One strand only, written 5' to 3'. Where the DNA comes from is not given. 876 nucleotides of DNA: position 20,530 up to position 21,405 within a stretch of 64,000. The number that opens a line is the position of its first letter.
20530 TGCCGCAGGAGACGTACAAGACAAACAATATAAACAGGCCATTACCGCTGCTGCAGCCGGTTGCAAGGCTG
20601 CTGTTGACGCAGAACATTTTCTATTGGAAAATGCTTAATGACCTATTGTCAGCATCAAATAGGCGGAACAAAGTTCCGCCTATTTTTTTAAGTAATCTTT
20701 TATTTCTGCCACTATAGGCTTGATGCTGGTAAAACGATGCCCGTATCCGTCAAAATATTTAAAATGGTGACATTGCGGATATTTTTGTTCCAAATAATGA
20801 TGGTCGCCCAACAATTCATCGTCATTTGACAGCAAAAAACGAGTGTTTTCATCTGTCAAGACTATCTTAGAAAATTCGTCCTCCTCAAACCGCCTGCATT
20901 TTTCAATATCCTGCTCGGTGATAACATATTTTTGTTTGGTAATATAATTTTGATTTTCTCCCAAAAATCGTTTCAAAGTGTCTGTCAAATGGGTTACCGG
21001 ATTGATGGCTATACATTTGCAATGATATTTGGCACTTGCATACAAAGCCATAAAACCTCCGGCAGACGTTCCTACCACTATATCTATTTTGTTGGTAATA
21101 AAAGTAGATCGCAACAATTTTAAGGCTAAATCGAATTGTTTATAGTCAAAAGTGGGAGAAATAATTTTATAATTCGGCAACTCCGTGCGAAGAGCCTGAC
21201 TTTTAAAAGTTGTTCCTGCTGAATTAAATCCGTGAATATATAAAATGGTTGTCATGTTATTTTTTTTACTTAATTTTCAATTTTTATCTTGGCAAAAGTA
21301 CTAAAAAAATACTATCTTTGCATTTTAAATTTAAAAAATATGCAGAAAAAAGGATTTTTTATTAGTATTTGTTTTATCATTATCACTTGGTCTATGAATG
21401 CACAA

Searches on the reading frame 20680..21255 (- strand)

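Call 17: search_protein_families(library=pfam, proteins=[window:20680-21255:-], max_evalue=0.001)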
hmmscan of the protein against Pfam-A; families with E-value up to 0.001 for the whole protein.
window:20680-21255:- (191 aa): 1 family
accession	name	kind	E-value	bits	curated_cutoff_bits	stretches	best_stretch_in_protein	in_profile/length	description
PF05728.18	UPF0227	-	1.5e-17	64.5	21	1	4-189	2-186/187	Uncharacterised protein family (UPF0227)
